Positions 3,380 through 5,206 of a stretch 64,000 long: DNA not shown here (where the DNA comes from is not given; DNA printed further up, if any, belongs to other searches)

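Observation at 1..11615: Tandemly duplicated 'FAD flavoprotein + ferredoxin' modules next to GlcD/GlcF-like oxidase genes and an AthL-like molybdoenzyme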

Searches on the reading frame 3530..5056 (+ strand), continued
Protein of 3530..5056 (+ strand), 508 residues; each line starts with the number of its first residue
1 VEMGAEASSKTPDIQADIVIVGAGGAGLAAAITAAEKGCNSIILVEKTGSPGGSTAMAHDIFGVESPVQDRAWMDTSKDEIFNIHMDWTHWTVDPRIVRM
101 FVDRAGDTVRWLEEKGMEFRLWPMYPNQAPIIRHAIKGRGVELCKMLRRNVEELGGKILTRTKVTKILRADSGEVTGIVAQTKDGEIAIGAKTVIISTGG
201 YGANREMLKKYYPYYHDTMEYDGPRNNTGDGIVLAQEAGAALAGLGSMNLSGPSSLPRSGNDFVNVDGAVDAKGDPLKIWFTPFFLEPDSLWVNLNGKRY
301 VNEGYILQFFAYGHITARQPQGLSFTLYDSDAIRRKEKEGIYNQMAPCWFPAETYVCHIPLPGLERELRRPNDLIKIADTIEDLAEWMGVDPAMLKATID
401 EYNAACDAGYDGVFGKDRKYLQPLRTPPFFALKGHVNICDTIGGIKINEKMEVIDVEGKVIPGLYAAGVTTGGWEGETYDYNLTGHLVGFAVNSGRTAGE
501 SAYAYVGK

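Call 36: find_encoding_contigs(protein=P0037, flank=10000, max_places=3)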
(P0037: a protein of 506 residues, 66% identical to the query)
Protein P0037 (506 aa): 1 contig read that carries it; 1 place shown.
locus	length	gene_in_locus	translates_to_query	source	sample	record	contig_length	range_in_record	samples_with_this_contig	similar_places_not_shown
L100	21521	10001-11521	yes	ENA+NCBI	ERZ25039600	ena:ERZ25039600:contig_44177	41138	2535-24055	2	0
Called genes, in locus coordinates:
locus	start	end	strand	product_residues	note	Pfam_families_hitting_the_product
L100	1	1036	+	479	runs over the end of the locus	PF00586:AIRS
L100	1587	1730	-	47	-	-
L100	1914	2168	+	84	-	PF02142:MGS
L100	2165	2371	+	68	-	PF02142:MGS (weak)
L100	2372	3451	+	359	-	PF01808:AICARFT_IMPCHas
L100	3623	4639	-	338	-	PF04909:Amidohydro_2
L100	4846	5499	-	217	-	-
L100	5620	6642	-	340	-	PF27309:MJ0753_N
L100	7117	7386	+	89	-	PF02325:CCB3_YggT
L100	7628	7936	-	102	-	-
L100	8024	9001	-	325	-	PF00589:Phage_integrase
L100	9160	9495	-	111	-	-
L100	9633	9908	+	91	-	-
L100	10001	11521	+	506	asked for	PF00890:FAD_binding_2, PF01266:DAO, PF01494:FAD_binding_3 (faint), PF03486:HI0933_like (faint), PF07992:Pyr_redox_2 (weak), PF12831:FAD_oxidored, PF13450:NAD_binding_8 (faint), PF01266:DAO (weak)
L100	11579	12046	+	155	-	-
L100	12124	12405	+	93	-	PF00037:Fer4 (weak)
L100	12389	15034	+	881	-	PF21423:AhtL-like_1st, PF00384:Molybdopterin, PF01568:Molydop_binding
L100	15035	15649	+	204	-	-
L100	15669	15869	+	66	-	PF13620:CarboxypepD_reg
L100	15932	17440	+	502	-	PF13433:Peripla_BP_5 (faint), PF13458:Peripla_BP_6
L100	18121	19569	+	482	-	PF13458:Peripla_BP_6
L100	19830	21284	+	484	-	PF01565:FAD_binding_4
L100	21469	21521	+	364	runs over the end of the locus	PF02754:CCG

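Call 39: search_protein_families(library=pfam, proteins=[L100:15035-15649:+, L100:15669-15869:+, L018:11572-12036:+, L051:1160-1672:-], max_evalue=1)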
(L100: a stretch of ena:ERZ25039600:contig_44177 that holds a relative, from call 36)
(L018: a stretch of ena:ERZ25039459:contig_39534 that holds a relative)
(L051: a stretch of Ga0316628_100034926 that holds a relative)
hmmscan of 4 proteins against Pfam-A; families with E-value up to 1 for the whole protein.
L100:15035-15649:+ (204 aa): 4 families
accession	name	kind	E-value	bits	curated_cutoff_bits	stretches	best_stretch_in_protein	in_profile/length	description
PF12797.12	Fer4_2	-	0.0012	19.1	24.5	1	5-23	3-21/22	4Fe-4S binding domain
PF13237.11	Fer4_10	-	0.012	16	25.5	1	6-24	3-23/53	4Fe-4S dicluster domain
PF12414.13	Fox-1_C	-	0.062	14.2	25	1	148-187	14-50/94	Calcitonin gene-related peptide regulator C terminal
PF00037.32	Fer4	-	0.24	11.7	21.1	1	7-22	3-18/24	4Fe-4S binding domain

L100:15669-15869:+ (66 aa): 4 families
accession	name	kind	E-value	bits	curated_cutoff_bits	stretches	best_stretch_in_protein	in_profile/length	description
PF13620.12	CarboxypepD_reg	-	1.5e-10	41.7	32.3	1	2-62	20-80/82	Carboxypeptidase regulatory-like domain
PF13715.12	CarbopepD_reg_2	-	0.0027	18.1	32.2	1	7-44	21-58/88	CarboxypepD_reg-like domain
PF17210.9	SdrD_B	-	0.017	15.7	29.7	1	9-41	37-70/112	SdrD B-like domain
PF09430.16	EMC7_beta-sandw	-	0.11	13.2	26.6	1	12-42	21-51/122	ER membrane protein complex subunit 7, beta-sandwich domain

L018:11572-12036:+ (154 aa): 0 families

L051:1160-1672:- (170 aa): 0 families

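Call 54: find_encoding_contigs(protein=P0017, flank=10000, max_places=1)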
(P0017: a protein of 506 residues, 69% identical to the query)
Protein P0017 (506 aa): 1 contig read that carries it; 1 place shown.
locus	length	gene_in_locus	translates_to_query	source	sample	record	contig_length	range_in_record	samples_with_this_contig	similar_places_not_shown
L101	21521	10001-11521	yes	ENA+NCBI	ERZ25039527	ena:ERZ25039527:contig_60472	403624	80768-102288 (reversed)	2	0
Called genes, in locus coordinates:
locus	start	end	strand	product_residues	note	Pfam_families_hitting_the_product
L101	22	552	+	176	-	-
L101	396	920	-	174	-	-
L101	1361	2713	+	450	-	PF01568:Molydop_binding, PF12797:Fer4_2 (faint), PF12837:Fer4_6 (faint), PF13187:Fer4_9 (faint), PF12838:Fer4_7 (weak), PF13247:Fer4_11, PF13237:Fer4_10 (weak), PF13620:CarboxypepD_reg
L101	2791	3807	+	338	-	PF00376:MerR, PF13411:MerR_1, PF00440:TetR_N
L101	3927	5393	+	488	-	PF01565:FAD_binding_4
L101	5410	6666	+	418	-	PF13183:Fer4_8 (weak), PF02754:CCG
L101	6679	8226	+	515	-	PF01565:FAD_binding_4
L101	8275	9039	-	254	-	-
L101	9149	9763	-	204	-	PF13577:SnoaL_4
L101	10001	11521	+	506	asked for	PF00890:FAD_binding_2, PF01266:DAO, PF01946:Thi4 (weak), PF03486:HI0933_like (faint), PF07992:Pyr_redox_2 (faint), PF12831:FAD_oxidored, PF13450:NAD_binding_8 (weak)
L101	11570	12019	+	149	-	-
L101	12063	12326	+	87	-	PF00037:Fer4, PF12797:Fer4_2 (faint), PF12837:Fer4_6 (faint), PF13237:Fer4_10 (faint), PF12838:Fer4_7 (weak), PF13187:Fer4_9, PF13484:Fer4_16 (faint)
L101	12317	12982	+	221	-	PF00881:Nitroreductase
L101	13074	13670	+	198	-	PF13628:DUF4142, PF03713:DUF305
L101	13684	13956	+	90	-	PF09851:SHOCT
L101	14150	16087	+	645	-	PF00122:E1-E2_ATPase, PF00702:Hydrolase, PF08282:Hydrolase_3 (faint)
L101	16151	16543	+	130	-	-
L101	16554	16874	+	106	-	-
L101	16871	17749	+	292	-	PF08859:DGC, PF01597:GCV_H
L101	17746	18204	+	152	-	PF08859:DGC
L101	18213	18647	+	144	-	PF08859:DGC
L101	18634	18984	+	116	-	PF01022:HTH_5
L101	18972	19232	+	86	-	PF13192:Thioredoxin_3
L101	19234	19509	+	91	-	PF13192:Thioredoxin_3 (weak)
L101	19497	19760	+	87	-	-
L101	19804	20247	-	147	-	-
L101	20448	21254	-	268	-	PF09339:HTH_IclR, PF12802:MarR_2 (faint), PF01614:IclR_C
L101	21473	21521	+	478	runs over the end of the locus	PF13458:Peripla_BP_6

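Call 55: find_encoding_contigs(protein=P0022, flank=10000, max_places=1)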
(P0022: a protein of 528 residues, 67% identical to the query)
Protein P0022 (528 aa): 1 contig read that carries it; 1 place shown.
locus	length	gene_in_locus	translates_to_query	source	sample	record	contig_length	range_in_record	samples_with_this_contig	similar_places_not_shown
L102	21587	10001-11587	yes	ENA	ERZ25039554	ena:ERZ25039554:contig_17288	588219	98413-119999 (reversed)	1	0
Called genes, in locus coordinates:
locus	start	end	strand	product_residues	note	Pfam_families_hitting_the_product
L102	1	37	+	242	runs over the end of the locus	PF00440:TetR_N, PF16925:TetR_C_13 (faint)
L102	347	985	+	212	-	PF02607:B12-binding_2, PF02310:B12-binding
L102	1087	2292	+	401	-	PF01208:URO-D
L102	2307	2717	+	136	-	-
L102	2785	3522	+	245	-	PF00106:adh_short, PF08659:KR (weak), PF13561:adh_short_C2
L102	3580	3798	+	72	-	PF12797:Fer4_2 (faint), PF00037:Fer4, PF12837:Fer4_6 (weak), PF13237:Fer4_10, PF13534:Fer4_17 (faint), PF14697:Fer4_21 (weak), PF12838:Fer4_7 (weak), PF13187:Fer4_9, +1 more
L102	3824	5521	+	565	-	PF00890:FAD_binding_2, PF01266:DAO (faint), PF01494:FAD_binding_3 (faint), PF07992:Pyr_redox_2 (weak), PF12831:FAD_oxidored, PF02910:Succ_DH_flav_C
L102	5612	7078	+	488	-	PF01565:FAD_binding_4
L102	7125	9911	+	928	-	PF13183:Fer4_8 (weak), PF02754:CCG, PF01565:FAD_binding_4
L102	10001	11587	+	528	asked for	PF00890:FAD_binding_2, PF01266:DAO, PF03486:HI0933_like (faint), PF07992:Pyr_redox_2 (weak), PF12831:FAD_oxidored, PF13738:Pyr_redox_3 (faint)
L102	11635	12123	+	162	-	-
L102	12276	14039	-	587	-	PF02129:Peptidase_S15, PF08530:PepX_C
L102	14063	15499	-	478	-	PF13458:Peripla_BP_6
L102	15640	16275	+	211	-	PF00440:TetR_N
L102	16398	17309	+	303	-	PF01208:URO-D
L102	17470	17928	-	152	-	-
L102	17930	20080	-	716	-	PF13484:Fer4_16 (faint), PF13183:Fer4_8 (weak), PF13237:Fer4_10 (faint), PF02754:CCG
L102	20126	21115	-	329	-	PF01012:ETF, PF00766:ETF_alpha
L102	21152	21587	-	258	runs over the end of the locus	PF01012:ETF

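Call 56: find_encoding_contigs(protein=P0036, flank=10000, max_places=1)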
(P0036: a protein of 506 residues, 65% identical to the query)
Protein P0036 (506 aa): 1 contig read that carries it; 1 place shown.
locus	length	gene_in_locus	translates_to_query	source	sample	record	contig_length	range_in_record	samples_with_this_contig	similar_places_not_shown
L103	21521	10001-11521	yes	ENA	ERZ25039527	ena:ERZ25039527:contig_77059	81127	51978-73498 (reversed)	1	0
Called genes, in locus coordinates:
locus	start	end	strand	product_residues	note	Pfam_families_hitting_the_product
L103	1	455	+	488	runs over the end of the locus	PF01565:FAD_binding_4, PF02913:FAD-oxidase_C (weak)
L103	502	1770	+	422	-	PF02754:CCG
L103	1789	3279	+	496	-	PF01565:FAD_binding_4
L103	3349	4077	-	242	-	PF00440:TetR_N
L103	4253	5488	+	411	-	PF13407:Peripla_BP_4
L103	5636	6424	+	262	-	PF00005:ABC_tran, PF02463:SMC_N (weak), PF09818:ABC_ATPase (faint), PF13304:AAA_21 (faint)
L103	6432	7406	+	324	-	PF02653:BPD_transp_2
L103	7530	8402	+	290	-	PF00135:COesterase, PF20434:BD-FAE, PF07859:Abhydrolase_3, PF12697:Abhydrolase_6 (weak), PF00326:Peptidase_S9 (weak)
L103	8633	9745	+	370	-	PF00089:Trypsin, PF13365:Trypsin_2, PF00595:PDZ, PF13180:PDZ_2, PF17820:PDZ_6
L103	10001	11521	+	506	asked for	PF00890:FAD_binding_2, PF01266:DAO, PF03486:HI0933_like (faint), PF07992:Pyr_redox_2 (faint), PF12831:FAD_oxidored (weak), PF13450:NAD_binding_8 (faint)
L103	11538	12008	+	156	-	-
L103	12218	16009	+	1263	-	PF18076:FGAR-AT_N, PF18072:FGAR-AT_linker, PF02769:AIRS_C, PF22689:FGAR-AT_PurM_N-like, PF02769:AIRS_C, PF13507:GATase_5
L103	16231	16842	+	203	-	PF01558:POR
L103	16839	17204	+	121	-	PF12797:Fer4_2 (faint), PF12837:Fer4_6 (faint), PF13187:Fer4_9 (faint), PF13484:Fer4_16 (faint), PF13237:Fer4_10 (weak), PF14697:Fer4_21, PF12838:Fer4_7 (weak), PF00037:Fer4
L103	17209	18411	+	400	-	PF01855:POR_N, PF17147:PFOR_II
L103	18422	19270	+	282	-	PF01257:2Fe-2S_thioredx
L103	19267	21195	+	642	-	PF01257:2Fe-2S_thioredx, PF01512:Complex1_51K, PF10589:NADH_4Fe-4S, PF00037:Fer4 (weak), PF12837:Fer4_6 (weak), PF12838:Fer4_7, PF13187:Fer4_9 (weak), PF13237:Fer4_10 (weak), +2 more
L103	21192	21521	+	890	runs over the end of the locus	PF13510:Fer2_4, PF14691:Fer4_20, PF13450:NAD_binding_8, PF22117:Fer4_Nqo3, PF12838:Fer4_7, PF13187:Fer4_9, PF13237:Fer4_10, PF14697:Fer4_21, +12 more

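Call 57: search_solved_structures(query=L018:13807-15297:+, max_evalue=0.00001)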
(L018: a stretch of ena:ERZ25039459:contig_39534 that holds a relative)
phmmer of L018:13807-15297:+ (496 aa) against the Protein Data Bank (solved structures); distinct sequences matched with E-value up to 0.00001: 38.
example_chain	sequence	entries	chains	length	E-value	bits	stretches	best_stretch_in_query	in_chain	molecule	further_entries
1wve_A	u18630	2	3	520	3e-15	59.3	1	19-272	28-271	4-cresol dehydrogenase [hydroxylating] flavoprotein subunit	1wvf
1dii_A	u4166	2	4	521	3e-15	59.3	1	19-272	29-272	P-CRESOL METHYLHYDROXYLASE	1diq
8s7t_A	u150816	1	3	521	1.1e-14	57.4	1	46-259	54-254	Oxidoreductase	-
8s7r_A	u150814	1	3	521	1.5e-14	57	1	46-259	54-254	Oxidoreductase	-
8s7p_A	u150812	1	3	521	2e-14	56.6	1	46-259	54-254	Oxidoreductase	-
8s7s_A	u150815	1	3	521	2e-14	56.6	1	46-259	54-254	Oxidoreductase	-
8s7n_A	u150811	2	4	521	2e-14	56.5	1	46-259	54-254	Oxidoreductase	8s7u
8s7w_A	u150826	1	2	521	2.7e-14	56.1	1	46-259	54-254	Oxidoreductase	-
8s7q_A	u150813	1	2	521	2.8e-14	56.1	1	46-259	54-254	Oxidoreductase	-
8bam_A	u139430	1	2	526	1.4e-12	50.5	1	38-269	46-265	Probable vanillyl-alcohol oxidase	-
7ywv_A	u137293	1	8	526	1.4e-12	50.4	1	38-269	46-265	Probable vanillyl-alcohol oxidase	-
8bap_A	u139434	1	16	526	1.9e-12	50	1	38-269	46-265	Probable vanillyl-alcohol oxidase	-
7ywu_A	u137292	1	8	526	2e-12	50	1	38-269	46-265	Probable vanillyl-alcohol oxidase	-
9h8q_A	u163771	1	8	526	2e-12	50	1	38-269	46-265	Probable vanillyl-alcohol oxidase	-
9h8p_A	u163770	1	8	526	2e-12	50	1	38-269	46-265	Probable vanillyl-alcohol oxidase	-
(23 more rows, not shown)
